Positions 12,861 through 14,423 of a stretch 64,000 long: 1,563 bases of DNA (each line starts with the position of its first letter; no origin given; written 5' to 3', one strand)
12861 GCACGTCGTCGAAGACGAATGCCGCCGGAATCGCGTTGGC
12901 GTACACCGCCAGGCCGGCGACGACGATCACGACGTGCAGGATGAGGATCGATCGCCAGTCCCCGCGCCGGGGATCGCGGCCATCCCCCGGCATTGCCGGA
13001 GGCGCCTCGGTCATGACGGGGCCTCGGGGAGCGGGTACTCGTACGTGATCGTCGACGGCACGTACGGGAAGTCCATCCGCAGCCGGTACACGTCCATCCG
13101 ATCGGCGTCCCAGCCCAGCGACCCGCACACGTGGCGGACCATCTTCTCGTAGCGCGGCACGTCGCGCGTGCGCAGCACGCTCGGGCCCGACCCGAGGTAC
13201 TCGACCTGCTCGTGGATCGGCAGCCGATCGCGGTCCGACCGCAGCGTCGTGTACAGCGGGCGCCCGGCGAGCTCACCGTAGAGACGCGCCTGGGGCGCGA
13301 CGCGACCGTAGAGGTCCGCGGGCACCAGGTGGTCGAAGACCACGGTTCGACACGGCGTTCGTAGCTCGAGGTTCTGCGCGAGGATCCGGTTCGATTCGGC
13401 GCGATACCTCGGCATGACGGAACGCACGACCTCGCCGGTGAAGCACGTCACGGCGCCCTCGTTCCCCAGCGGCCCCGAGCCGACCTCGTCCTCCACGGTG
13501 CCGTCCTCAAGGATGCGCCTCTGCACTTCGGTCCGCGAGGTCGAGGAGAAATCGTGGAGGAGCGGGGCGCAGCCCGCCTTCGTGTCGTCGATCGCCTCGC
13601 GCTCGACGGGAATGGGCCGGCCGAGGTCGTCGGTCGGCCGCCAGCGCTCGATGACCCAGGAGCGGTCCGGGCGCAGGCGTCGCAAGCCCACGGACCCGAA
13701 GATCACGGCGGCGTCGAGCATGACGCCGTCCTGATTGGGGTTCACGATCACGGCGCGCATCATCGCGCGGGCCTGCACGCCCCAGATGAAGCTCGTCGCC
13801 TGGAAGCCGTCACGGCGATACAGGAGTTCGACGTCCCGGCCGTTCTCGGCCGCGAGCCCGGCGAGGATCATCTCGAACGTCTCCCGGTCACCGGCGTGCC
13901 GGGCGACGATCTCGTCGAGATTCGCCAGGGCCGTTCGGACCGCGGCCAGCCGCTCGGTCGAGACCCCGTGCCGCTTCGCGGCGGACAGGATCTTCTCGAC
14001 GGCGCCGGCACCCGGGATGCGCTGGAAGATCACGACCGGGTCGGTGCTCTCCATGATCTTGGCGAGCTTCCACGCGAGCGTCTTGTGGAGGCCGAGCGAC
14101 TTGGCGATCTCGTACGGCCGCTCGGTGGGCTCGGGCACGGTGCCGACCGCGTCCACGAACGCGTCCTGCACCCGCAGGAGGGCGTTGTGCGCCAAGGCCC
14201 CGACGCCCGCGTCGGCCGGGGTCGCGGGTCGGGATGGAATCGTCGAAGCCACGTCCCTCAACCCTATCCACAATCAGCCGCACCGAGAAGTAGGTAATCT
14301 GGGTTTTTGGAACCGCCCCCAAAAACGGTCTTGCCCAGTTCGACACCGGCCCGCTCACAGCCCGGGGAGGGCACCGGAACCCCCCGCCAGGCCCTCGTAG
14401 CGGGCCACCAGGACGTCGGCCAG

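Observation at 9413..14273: Translationally coupled operon joining glycosylation enzymes to dockerin-tailed secreted proteins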

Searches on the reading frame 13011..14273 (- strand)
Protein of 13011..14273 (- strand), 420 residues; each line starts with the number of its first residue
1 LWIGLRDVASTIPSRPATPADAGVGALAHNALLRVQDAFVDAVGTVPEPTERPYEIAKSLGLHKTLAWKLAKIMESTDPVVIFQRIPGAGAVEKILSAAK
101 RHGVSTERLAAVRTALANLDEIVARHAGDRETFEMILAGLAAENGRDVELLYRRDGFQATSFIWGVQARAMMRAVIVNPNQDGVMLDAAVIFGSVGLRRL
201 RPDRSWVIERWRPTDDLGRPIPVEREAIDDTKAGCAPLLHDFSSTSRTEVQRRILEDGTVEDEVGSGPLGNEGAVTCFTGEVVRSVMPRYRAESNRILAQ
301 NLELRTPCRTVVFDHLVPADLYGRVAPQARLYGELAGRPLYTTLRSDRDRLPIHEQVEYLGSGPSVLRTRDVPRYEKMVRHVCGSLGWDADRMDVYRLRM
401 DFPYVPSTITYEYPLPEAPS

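Call 5: search_protein_families(library=pfam, proteins=[window:13011-14273:-], max_evalue=0.01)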
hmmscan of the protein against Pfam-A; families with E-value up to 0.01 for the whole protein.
window:13011-14273:- (420 aa): 0 families

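Call 8: search_protein_families(library=ncbifam, proteins=[window:13011-14273:-], max_evalue=1)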
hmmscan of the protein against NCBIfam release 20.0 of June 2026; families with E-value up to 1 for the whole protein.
window:13011-14273:- (420 aa): 0 families

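Call 10: search_solved_structures(query=window:13011-14273:-, max_evalue=10)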
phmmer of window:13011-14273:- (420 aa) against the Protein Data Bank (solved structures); distinct sequences matched with E-value up to 10: 14.
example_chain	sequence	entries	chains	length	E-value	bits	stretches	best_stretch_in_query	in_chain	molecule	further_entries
6spd_S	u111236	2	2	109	0.21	13.8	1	228-303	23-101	50S ribosomal protein L22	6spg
6spb_S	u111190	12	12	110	0.22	13.8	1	228-303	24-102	50S ribosomal protein L22 | Large ribosomal subunit protein uL22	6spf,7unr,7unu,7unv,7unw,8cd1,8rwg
9r1l_A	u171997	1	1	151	0.3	13.3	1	35-125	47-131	sc-apCC-4-SN38-1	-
3cq0_A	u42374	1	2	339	0.3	13.3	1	85-137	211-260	Putative transaldolase YGR043C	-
9r1k_A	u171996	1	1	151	0.69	12.1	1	37-125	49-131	sc-apCC-4-A7F-1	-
6ndz_A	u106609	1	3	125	0.78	12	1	214-243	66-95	Frizzled-8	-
5un5_B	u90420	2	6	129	0.84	11.8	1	214-243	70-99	Frizzled-8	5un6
8x0t_A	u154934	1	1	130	0.86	11.8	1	214-243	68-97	Frizzled-8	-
1ijy_A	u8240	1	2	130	0.87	11.8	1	214-243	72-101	FRIZZLED HOMOLOG 8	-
4f0a_A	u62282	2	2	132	0.89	11.8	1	214-243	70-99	Frizzled-8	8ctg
6tfb_A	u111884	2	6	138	0.96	11.7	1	214-243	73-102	Frizzled-8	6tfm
6ahy_A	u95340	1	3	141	1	11.6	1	214-243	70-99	Frizzled-8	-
9r1j_A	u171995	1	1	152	1.4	11.2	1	35-125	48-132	sc-apCC-4-NR-1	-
8a3k_UNK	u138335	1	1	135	1.6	10.9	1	39-123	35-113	sc-apCC-4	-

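Call 20: find_homologous_proteins(query=window:13011-14273:-, max_evalue=0.001)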
Query window:13011-14273:- (420 aa): 70 proteins with E <= 0.001 among 8000 candidates.
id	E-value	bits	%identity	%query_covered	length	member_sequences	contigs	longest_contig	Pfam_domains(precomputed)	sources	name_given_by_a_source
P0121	2.0e-274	928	100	98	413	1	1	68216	-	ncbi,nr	ncbi:MAG: hypothetical protein GY715_10080 [Planctomycetes bacterium]|nr:hypothetical protein [Planc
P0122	5.3e-232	788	87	94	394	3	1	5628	-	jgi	jgi:hypothetical protein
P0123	9.1e-154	531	61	93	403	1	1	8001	-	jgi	-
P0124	2.9e-148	512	57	97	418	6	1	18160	-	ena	-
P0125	9.0e-148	511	57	96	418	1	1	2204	-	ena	-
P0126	8.8e-147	508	57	96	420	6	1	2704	-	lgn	-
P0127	1.1e-146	507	59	91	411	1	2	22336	-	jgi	-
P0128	2.1e-146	506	59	92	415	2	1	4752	-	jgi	jgi:hypothetical protein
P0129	4.7e-146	505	57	95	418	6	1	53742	-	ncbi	-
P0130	4.8e-144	499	58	91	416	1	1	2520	-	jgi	jgi:hypothetical protein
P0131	1.7e-141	490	57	93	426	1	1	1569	-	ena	-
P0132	2.0e-141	490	56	96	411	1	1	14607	-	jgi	jgi:hypothetical protein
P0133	7.3e-141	488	56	92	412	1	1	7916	-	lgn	-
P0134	1.2e-135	471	53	93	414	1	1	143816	-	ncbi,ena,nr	ncbi:MAG: hypothetical protein MK116_07340 [Phycisphaerales bacterium]|nr:hypothetical protein [Phyc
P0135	2.3e-128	447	52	94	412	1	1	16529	-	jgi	jgi:hypothetical protein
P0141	2.4e-78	282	38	94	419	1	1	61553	-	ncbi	-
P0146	3.3e-75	272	38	91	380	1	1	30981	-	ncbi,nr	ncbi:MAG: hypothetical protein GY715_05160 [Planctomycetes bacterium]|nr:hypothetical protein [Planc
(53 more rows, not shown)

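Call 28: find_related_loci(query=A3, collection=genome_contigs, flank=10000)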
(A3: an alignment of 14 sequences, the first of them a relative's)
Query A3 (413 aa) in genome_contigs; peptide patterns used: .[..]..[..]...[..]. (x = any residue, [..] = any of these).
14 stretches matched a pattern; 8 encode a relative of the query (tblastn E <= 1e-3); 8 distinct loci.
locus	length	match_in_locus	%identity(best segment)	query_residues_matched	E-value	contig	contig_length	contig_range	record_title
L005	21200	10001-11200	42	21-413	3e-94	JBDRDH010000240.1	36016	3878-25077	MAG: Planctomycetota bacterium isolate MEGAHIT-group-1.24 k141_8815078, whole genome shotgun sequence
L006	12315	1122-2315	38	14-408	4e-82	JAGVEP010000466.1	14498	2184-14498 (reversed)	MAG: Phycisphaerae bacterium isolate DeMMO2_9 c_000000029298, whole genome shotgun sequence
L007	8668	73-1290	36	11-410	1e-80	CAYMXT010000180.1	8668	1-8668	MAG TPA_asm: uncultured Planctomycetales bacterium isolate binchicken_co16_147 genome assembly, contig: NODE_13388_lengt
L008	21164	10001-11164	37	21-412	1e-76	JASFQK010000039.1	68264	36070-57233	MAG: Phycisphaerae bacterium isolate D0819S20remetaG_Bin_321 D0819S20remetaG_FD_scaffold_61_c1, whole genome shotgun seq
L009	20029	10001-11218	34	15-413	5e-74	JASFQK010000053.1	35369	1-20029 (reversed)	MAG: Phycisphaerae bacterium isolate D0819S20remetaG_Bin_321 D0819S20remetaG_FD_scaffold_141_c1, whole genome shotgun se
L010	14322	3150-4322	34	22-410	4e-66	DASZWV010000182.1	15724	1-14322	MAG TPA_asm: Phycisphaerales bacterium isolate SMAG_U6166 k141_593561, whole genome shotgun sequence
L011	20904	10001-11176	32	21-412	6e-61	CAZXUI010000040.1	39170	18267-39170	MAG TPA_asm: uncultured Planctomycetales bacterium isolate SRP193661_co1_35 genome assembly, contig: NODE_1082_length_39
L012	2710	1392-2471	23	46-398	3e-22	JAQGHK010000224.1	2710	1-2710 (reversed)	MAG: Phycisphaerales bacterium isolate RYN_431 scaffold_1859413, whole genome shotgun sequence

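Call 41: find_encoding_contigs(protein=P0134, flank=10000, max_places=1)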
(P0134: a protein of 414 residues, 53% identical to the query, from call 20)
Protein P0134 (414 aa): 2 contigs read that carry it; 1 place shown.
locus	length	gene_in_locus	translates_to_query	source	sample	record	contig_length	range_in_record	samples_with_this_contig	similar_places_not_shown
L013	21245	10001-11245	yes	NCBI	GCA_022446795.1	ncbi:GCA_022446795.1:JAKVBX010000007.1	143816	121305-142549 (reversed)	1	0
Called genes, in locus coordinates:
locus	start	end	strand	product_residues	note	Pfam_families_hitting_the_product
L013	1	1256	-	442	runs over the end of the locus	PF00999:Na_H_Exchanger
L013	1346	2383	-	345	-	PF07478:Dala_Dala_lig_C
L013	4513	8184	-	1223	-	PF07691:PA14, PF13385:Laminin_G_3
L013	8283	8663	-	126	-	-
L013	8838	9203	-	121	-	PF10066:DUF2304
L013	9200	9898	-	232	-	PF00535:Glycos_transf_2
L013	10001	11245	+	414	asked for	-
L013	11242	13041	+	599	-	PF14559:TPR_19 (faint), PF13371:TPR_9 (faint), PF13414:TPR_11 (faint), PF13431:TPR_17 (faint), PF13424:TPR_12 (weak), PF13432:TPR_16, PF00515:TPR_1, PF07719:TPR_2, +7 more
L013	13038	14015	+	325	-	PF00535:Glycos_transf_2, PF10111:Glyco_tranf_2_2, PF13641:Glyco_tranf_2_3, PF13506:Glyco_transf_21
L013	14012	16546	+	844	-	PF12895:ANAPC3 (faint), PF13176:TPR_7 (faint), PF13181:TPR_8 (faint), PF13432:TPR_16, PF13424:TPR_12, PF00515:TPR_1, PF07719:TPR_2, PF13414:TPR_11 (weak), +5 more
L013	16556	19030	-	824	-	PF13439:Glyco_transf_4, PF13579:Glyco_trans_4_4, PF00534:Glycos_transf_1, PF13692:Glyco_trans_1_4, PF13439:Glyco_transf_4, PF13579:Glyco_trans_4_4, PF00534:Glycos_transf_1, PF13692:Glyco_trans_1_4, +3 more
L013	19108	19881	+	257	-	PF13469:Sulfotransfer_3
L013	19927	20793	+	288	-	PF00685:Sulfotransfer_1, PF13469:Sulfotransfer_3 (weak)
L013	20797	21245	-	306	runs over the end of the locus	PF00535:Glycos_transf_2, PF13641:Glyco_tranf_2_3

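Call 42: find_encoding_contigs(protein=P0129, flank=10000, max_places=1)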
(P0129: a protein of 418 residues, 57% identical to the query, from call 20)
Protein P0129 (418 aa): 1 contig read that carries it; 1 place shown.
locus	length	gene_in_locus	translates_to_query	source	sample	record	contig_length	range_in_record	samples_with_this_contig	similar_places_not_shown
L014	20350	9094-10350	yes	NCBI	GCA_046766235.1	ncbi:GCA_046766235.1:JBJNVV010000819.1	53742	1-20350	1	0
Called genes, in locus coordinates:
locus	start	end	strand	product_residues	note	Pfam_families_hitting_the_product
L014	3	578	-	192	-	?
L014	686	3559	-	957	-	PF13385:Laminin_G_3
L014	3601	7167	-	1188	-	PF07691:PA14, PF13385:Laminin_G_3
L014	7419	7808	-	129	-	-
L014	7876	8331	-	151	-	PF10066:DUF2304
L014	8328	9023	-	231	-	PF00535:Glycos_transf_2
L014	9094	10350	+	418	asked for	-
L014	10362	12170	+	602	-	PF13231:PMT_2, PF13432:TPR_16 (weak), PF14559:TPR_19, PF13424:TPR_12 (weak), PF13432:TPR_16, PF23914:TPR_CcmH_CycH, PF00515:TPR_1 (weak), PF13432:TPR_16, +12 more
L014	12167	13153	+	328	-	PF00535:Glycos_transf_2, PF13641:Glyco_tranf_2_3, PF10111:Glyco_tranf_2_2 (weak), PF13506:Glyco_transf_21, PF13632:Glyco_trans_2_3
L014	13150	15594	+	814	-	PF13428:TPR_14 (faint), PF00515:TPR_1 (faint), PF13176:TPR_7 (faint), PF13181:TPR_8 (faint), PF13432:TPR_16 (weak), PF13424:TPR_12, PF13432:TPR_16 (weak), PF07719:TPR_2 (weak), +2 more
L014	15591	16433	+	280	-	PF00685:Sulfotransfer_1, PF13469:Sulfotransfer_3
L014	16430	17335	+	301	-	PF00535:Glycos_transf_2, PF10111:Glyco_tranf_2_2, PF13641:Glyco_tranf_2_3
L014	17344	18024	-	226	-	PF13469:Sulfotransfer_3 (faint)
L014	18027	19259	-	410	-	PF13439:Glyco_transf_4, PF13579:Glyco_trans_4_4, PF20706:GT4-conflict, PF00534:Glycos_transf_1, PF13692:Glyco_trans_1_4, PF13524:Glyco_trans_1_2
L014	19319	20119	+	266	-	PF13469:Sulfotransfer_3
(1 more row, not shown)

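Call 43: predict_structure(alignment_id=A2)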
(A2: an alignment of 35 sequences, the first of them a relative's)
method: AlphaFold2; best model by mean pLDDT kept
length: 413 residues; sequences in the alignment: 35
mean_pLDDT: 90.5   pTM: 0.85
mean pLDDT of the five models: 90.5, 90.2, 89.7, 89.4, 89.4
residues with pLDDT >= 90: 317; 70-90: 70; 50-70: 12; < 50: 14
segments of 3 or more residues with pLDDT < 50: 1-14
pLDDT, mean of each block of 10 residues (from residue 1): 37 64 94 91 84 95 93 91 96 95 97 95 92 78 93 95 98 96 97 88 91 91 93 85 88 91 91 97 93 94 98 94 91 71 91 98 97 98 98 96 94 87
secondary structure, 60 per line:
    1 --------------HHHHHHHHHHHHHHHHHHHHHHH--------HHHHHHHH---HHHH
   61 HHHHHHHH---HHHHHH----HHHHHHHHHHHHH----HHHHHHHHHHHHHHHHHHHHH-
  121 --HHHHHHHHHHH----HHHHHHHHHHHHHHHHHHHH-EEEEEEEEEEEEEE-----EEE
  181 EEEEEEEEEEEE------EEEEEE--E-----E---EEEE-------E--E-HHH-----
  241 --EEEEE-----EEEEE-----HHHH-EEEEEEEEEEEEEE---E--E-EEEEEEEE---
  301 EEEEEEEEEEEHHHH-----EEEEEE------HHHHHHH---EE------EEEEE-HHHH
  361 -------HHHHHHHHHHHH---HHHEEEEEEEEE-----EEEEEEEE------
elements in order: H15-37 H46-53 H57-68 H72-77 H82-94 H99-119 H123-133 H138-157 E159-172 E178-192 E199-204 E217-220 E243-247 E253-257 H263-266 E268-281 E290-297 E301-311 H312-315 E321-326 H333-339 E351-355 H357-360 H368-379 E386-394 E400-407

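Call 48: fold_search(model_id=the predicted structure, library=pdb)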
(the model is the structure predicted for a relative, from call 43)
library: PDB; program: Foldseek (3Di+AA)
matches with E <= 10: 614; with E <= 0.001: 4
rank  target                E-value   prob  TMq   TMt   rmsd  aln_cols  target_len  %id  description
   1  8b6l_O                1.1e-04  1.00  0.27  0.20   9.6       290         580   10  Subtomogram average of the human Sec61-TRAP-OSTA-translocon (released 2022-12-07)
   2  5nzu_MODEL_1_D        1.8e-04  0.44  0.13  0.13  26.9       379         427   11  The structure of the COPI coat linkage II (released 2017-06-28)
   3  3kd4_A                3.0e-04  0.99  0.25  0.21  11.4       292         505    8  CRYSTAL STRUCTURE OF A PUTATIVE PROTEASE (BDI_1141) FROM PARABACTEROIDES DISTASONIS ATCC 8503 AT 2.00 A RESOLUTION (released 2009-11-24)
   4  6s7t_E                5.9e-04  1.00  0.27  0.26   8.1       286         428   12  Cryo-EM structure of human oligosaccharyltransferase complex OST-B (released 2019-12-18)
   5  3jad_A                1.0e-03  0.47  0.13  0.15  15.9       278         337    9  Structure of alpha-1 glycine receptor by single particle electron cryo-microscopy, strychnine-bound state (released 2015-09-09)
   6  3chp                  2.2e-03  0.96  0.24  0.18   8.2       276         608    9  Crystal structure of leukotriene a4 hydrolase in complex with (3S)-3-amino-4-oxo-4-[(4-phenylmethoxyphenyl)amino]butanoi (released 2008-04-22)
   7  4gaa_A                2.3e-03  0.97  0.24  0.18   7.7       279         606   10  Structure of Leukotriene A4 hydrolase from Xenopus laevis complexed with inhibitor bestatin (released 2013-06-12)
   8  6c26_1                2.6e-03  0.89  0.23  0.22  10.9       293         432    5  The Cryo-EM structure of a eukaryotic oligosaccharyl transferase complex (released 2018-01-31)
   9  2xpy                  2.9e-03  0.66  0.19  0.13  11.3       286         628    8  Structure of Native Leukotriene A4 Hydrolase from Saccharomyces cerevisiae (released 2010-12-29)
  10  8z27_b                3.4e-03  0.94  0.25  0.13  10.8       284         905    7  The structure of TGEV RBD and dog APN complex (released 2024-12-11)
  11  6ezn_A                3.6e-03  0.84  0.24  0.23   9.4       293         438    5  Cryo-EM structure of the yeast oligosaccharyltransferase (OST) complex (released 2018-01-17)
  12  1sqm                  3.8e-03  0.82  0.20  0.15  10.8       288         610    8  STRUCTURE OF [R563A] LEUKOTRIENE A4 HYDROLASE (released 2004-08-03)
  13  5ni2                  4.8e-03  0.77  0.21  0.15  10.4       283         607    7  Crystal structure of human LTA4H mutant E271A in complex with LTA4 (crystal form I) (released 2017-08-23)
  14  5fjw_A                5.1e-03  0.38  0.15  0.20  16.6       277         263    8  Yeast delta-COP-I mu-homology domain complexed with Dsl1 WxWx(MSE) peptide (released 2015-11-11)
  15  4b5z                  5.4e-03  0.35  0.17  0.21  21.1       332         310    9  Structure of the apo-rFnBPA(189-505) from Staphylococcus aureus (released 2013-10-09)
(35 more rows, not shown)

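Call 54: find_encoding_contigs(protein=P0146, flank=10000, max_places=1)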
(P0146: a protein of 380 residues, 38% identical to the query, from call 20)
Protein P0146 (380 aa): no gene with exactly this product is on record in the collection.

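Call 55: find_encoding_contigs(protein=P0141, flank=10000, max_places=1)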
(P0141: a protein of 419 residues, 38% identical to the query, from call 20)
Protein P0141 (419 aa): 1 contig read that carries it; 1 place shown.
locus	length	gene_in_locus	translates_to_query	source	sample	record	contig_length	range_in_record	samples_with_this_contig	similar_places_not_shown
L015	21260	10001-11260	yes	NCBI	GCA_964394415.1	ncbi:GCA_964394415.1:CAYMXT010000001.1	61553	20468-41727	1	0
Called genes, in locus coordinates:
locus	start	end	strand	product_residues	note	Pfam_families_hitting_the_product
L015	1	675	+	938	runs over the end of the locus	-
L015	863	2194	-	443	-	PF04413:Glycos_transf_N, PF13579:Glyco_trans_4_4 (weak)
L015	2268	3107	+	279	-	-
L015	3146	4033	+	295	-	PF02629:CoA_binding, PF00549:Ligase_CoA, PF13607:Succ_CoA_lig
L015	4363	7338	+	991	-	-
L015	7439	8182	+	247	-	PF03572:Peptidase_S41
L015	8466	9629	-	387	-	-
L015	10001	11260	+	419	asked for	-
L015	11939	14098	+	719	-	-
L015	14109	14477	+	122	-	PF21018:BipA_C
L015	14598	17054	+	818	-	-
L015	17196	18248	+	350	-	PF13401:AAA_22 (faint), PF02562:PhoH, PF13604:AAA_30, PF01695:IstB_IS21 (weak), PF13245:AAA_19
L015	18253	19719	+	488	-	PF07697:7TMR-HDED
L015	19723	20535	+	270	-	PF01966:HD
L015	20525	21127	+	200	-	PF02130:YbeY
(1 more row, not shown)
